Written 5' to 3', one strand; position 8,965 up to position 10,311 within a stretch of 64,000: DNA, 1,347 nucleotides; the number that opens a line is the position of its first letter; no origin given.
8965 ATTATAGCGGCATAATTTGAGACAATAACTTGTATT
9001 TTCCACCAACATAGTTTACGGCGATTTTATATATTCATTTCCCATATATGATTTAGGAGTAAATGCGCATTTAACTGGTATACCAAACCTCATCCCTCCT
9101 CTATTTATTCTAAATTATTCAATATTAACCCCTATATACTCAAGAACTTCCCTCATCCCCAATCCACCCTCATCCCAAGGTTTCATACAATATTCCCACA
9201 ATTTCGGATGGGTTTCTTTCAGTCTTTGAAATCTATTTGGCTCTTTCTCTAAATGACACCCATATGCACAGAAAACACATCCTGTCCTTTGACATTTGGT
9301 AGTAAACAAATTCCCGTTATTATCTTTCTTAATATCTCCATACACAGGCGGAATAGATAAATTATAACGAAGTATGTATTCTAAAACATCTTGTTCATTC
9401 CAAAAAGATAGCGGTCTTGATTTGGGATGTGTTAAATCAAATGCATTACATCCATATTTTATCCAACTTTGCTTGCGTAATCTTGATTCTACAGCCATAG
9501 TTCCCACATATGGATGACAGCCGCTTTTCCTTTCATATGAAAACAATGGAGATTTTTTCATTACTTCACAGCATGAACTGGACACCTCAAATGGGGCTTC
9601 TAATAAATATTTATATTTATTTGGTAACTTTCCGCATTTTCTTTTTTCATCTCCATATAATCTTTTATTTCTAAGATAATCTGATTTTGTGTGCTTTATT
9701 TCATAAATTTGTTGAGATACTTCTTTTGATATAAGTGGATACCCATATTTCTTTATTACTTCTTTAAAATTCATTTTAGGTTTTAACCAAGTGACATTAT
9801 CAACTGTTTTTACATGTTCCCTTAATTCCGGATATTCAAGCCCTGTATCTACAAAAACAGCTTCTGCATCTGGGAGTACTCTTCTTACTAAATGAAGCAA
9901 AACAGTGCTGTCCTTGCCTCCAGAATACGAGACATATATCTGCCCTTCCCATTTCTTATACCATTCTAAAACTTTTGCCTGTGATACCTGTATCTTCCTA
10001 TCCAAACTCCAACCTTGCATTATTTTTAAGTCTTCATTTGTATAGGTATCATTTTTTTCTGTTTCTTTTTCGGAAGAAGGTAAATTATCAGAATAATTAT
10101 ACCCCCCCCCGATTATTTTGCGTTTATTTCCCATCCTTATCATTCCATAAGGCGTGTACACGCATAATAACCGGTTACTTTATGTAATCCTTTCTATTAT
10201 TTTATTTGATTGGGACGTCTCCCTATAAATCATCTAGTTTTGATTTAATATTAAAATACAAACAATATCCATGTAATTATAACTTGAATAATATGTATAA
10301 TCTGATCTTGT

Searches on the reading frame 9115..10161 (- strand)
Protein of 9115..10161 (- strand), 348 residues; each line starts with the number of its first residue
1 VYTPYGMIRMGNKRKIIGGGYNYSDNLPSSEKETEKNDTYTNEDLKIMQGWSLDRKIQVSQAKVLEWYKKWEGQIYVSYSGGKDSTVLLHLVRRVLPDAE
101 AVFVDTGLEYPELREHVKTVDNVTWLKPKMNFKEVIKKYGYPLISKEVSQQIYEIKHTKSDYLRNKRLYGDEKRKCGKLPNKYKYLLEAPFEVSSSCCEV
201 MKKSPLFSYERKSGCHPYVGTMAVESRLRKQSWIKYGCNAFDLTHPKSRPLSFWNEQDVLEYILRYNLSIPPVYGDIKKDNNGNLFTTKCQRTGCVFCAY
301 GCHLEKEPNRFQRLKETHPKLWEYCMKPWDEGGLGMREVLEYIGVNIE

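Call 9: search_protein_families(library=phrogs, proteins=[window:9115-10161:-], max_evalue=0.001)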
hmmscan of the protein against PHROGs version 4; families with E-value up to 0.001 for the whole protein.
window:9115-10161:- (348 aa): 3 families
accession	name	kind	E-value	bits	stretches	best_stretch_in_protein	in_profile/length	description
phrog_424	-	moron, auxiliary metabolic gene and host takeover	5.4e-46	158.5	1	40-337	119-373/460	phosphoadenosine phosphosulfate reductase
phrog_2302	-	moron, auxiliary metabolic gene and host takeover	8.7e-16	58.8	1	73-327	28-267/381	phosphoadenosine phosphosulfate reductase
phrog_15238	-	unknown function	7.5e-09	36.8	1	73-134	12-75/215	-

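Call 10: search_protein_families(library=pfam, proteins=[window:9115-10161:-], max_evalue=0.001)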
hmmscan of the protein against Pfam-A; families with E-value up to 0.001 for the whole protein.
window:9115-10161:- (348 aa): 1 family
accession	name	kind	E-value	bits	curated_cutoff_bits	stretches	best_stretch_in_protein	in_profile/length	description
PF01507.26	PAPS_reduct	-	1.1e-17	65.1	22.5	1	74-298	1-172/175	Phosphoadenosine phosphosulfate reductase domain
